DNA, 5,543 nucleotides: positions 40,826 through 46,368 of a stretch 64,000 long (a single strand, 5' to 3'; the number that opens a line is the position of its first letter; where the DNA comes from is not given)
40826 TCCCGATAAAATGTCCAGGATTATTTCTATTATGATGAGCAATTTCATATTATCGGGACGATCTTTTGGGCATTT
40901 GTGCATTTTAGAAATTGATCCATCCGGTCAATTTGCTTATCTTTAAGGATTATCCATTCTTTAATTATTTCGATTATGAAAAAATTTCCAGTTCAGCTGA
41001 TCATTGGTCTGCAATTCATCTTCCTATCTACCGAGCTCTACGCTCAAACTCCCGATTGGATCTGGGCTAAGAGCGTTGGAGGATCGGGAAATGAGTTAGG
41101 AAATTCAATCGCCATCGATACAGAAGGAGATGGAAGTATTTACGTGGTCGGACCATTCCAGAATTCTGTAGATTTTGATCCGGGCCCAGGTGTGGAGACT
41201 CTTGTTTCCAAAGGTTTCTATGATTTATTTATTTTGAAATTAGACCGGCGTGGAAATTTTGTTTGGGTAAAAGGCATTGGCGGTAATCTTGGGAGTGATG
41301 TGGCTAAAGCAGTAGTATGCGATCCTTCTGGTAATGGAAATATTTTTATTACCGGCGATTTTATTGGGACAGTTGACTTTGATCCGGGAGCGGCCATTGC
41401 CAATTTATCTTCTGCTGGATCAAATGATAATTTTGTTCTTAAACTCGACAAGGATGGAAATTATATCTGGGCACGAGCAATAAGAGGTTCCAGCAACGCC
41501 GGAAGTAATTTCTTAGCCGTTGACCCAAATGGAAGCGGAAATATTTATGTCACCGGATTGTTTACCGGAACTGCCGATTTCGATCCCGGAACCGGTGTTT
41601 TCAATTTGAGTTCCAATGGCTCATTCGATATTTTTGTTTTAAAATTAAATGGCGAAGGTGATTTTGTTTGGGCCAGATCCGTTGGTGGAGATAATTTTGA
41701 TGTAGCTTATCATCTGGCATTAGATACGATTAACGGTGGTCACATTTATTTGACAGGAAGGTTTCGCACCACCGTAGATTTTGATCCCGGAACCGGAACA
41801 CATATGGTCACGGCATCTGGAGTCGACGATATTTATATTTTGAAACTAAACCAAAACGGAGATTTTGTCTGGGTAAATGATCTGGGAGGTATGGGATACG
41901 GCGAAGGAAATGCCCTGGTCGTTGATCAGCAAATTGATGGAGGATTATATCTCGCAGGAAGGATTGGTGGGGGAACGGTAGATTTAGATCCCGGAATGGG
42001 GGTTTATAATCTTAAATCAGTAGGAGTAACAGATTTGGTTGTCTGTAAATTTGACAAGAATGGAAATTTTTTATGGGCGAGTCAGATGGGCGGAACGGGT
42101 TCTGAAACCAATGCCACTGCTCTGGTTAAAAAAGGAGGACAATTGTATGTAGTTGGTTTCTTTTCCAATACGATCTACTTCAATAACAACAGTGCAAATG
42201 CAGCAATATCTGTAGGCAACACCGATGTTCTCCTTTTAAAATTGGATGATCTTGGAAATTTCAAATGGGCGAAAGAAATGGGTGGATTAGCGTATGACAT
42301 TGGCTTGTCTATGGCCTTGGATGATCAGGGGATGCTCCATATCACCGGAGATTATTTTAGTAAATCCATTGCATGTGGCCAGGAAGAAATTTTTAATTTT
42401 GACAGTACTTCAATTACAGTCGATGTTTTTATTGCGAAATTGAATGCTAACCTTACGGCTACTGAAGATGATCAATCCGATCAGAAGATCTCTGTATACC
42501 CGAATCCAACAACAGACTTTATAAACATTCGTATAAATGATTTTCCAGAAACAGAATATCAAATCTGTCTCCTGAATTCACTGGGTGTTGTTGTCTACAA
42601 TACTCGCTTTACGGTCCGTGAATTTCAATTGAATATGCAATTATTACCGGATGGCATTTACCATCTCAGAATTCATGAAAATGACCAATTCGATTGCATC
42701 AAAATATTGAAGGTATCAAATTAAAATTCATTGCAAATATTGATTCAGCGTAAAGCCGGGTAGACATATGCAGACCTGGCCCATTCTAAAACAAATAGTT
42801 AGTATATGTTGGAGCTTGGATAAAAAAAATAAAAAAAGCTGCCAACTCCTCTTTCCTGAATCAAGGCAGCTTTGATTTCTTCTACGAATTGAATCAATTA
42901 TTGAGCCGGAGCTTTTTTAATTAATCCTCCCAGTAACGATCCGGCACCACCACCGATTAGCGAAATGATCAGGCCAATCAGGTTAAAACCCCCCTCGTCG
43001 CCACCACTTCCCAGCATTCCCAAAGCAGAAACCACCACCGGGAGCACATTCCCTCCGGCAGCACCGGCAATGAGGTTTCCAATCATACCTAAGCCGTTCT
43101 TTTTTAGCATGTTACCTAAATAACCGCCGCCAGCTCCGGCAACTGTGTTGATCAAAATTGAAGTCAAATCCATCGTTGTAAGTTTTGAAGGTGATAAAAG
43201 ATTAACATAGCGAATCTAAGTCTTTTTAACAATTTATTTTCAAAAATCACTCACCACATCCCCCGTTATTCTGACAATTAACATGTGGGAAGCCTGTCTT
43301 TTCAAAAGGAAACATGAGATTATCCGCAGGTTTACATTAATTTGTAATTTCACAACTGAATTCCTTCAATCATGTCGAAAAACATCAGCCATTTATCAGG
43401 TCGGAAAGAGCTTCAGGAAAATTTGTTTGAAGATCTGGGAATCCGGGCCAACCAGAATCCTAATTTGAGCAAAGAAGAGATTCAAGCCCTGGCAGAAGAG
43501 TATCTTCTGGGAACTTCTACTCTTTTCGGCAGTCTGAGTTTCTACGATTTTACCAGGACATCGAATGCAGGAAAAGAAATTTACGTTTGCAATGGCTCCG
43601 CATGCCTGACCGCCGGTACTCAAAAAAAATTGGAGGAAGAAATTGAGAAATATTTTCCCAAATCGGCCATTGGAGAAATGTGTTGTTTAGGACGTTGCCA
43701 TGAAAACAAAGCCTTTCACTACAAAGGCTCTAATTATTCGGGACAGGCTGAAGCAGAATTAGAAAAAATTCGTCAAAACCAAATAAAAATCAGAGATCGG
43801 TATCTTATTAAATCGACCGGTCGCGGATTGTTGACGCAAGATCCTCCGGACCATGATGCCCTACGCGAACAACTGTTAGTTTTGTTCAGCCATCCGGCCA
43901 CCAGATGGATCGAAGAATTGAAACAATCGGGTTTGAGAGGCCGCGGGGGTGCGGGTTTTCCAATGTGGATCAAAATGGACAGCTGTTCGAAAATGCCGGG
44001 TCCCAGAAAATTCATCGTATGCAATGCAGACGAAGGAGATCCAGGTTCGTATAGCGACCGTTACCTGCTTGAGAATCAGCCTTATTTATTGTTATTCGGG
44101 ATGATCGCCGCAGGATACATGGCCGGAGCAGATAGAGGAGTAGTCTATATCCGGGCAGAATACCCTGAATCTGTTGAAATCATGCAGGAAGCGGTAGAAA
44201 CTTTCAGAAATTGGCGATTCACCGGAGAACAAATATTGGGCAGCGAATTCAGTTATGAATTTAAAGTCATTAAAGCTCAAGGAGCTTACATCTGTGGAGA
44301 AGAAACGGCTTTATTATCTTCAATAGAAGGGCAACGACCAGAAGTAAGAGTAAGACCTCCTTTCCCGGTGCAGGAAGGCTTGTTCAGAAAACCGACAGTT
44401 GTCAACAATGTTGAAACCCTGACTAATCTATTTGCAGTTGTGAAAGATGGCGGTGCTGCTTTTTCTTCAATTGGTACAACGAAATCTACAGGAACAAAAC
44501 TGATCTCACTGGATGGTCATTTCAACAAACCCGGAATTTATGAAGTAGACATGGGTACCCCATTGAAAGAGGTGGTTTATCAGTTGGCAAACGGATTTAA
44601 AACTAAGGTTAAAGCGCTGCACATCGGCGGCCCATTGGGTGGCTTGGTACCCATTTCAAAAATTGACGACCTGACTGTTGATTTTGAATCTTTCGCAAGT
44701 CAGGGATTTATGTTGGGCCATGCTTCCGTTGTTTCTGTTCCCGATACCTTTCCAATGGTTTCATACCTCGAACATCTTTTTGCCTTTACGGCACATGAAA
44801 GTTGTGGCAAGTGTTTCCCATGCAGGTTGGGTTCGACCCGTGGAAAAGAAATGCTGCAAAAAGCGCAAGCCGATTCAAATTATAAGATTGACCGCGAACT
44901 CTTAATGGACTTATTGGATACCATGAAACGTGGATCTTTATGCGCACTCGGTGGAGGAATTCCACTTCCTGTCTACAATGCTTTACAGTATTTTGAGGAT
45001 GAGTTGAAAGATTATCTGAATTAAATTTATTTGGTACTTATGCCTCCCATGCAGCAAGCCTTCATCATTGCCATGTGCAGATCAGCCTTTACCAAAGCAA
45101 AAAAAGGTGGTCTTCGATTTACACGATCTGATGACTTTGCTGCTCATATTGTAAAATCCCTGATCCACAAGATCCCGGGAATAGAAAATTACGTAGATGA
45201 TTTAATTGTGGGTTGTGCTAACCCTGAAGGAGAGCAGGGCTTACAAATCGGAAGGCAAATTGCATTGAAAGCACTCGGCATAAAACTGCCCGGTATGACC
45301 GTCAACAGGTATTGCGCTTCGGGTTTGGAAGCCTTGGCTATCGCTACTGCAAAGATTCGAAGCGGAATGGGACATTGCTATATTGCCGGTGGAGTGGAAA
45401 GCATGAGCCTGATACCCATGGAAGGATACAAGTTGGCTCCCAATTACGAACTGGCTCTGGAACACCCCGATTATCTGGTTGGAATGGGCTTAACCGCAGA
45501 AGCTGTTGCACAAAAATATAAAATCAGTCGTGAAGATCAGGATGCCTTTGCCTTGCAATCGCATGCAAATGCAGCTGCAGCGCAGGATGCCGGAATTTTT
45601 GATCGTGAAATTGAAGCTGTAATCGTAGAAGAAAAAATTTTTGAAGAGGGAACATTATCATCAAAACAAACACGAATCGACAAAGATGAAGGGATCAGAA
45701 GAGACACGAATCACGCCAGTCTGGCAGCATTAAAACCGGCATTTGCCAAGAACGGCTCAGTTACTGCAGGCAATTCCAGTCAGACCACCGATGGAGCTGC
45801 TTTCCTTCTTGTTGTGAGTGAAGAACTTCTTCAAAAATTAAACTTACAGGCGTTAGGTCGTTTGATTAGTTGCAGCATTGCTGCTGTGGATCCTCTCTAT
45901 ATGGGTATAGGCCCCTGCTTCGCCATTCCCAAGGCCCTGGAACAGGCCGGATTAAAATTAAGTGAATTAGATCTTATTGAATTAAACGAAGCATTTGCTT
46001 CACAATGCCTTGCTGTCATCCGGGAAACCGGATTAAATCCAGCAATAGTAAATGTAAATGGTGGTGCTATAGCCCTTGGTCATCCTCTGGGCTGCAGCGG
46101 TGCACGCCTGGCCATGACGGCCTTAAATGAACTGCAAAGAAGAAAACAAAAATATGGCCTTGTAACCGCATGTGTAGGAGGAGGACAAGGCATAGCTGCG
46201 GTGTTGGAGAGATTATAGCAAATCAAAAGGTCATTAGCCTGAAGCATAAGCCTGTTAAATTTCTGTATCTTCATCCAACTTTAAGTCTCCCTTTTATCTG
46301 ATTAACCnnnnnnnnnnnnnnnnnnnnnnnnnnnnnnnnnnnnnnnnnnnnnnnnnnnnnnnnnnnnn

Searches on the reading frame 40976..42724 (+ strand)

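Call 89: search_protein_families(library=pfam, proteins=[window:40976-42724:+], max_evalue=0.00001)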
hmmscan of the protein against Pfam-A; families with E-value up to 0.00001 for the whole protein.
window:40976-42724:+ (582 aa): 1 family
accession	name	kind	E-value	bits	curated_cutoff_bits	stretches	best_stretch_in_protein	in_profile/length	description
PF18962.6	Por_Secre_tail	-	2.2e-10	41.1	27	1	507-571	1-67/75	Secretion system C-terminal sorting domain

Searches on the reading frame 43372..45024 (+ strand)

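Call 89: search_protein_families(library=pfam, proteins=[window:43372-45024:+], max_evalue=0.00001)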
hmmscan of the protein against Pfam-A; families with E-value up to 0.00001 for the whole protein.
window:43372-45024:+ (550 aa): 3 families
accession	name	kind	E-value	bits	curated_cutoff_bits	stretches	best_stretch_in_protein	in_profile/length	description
PF01512.22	Complex1_51K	-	1.1e-39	136.2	31.2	1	184-353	2-148/150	Nuo51 FMN-binding domain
PF10589.14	NADH_4Fe-4S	-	5.8e-23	81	23.5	1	466-547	3-84/85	NADH-ubiquinone oxidoreductase-F iron-sulfur binding region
PF01257.25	2Fe-2S_thioredx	-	5.7e-06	26.7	24.8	0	21-133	18-140/145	Thioredoxin-like [2Fe-2S] ferredoxin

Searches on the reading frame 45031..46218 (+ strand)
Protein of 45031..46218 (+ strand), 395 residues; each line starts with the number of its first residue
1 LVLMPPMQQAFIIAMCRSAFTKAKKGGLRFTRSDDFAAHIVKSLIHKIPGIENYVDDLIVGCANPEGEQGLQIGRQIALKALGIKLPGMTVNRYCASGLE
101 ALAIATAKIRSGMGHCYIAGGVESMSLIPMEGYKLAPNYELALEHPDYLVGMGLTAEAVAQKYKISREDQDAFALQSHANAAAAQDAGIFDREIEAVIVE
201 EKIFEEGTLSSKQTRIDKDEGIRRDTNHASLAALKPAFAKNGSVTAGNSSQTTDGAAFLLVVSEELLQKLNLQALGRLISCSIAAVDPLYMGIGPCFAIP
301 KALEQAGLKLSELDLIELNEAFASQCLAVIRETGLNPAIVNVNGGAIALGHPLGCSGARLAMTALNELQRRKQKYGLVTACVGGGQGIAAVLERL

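Call 89: search_protein_families(library=pfam, proteins=[window:45031-46218:+], max_evalue=0.00001)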
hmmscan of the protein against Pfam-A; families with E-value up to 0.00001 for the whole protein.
window:45031-46218:+ (395 aa): 2 families
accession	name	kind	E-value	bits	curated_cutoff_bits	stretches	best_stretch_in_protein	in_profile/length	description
PF00108.29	Thiolase_N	-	4.6e-58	197.1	26.4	1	11-265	2-260/260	Thiolase, N-terminal domain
PF02803.24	Thiolase_C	-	2.6e-47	159.9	27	1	273-394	2-123/123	Thiolase, C-terminal domain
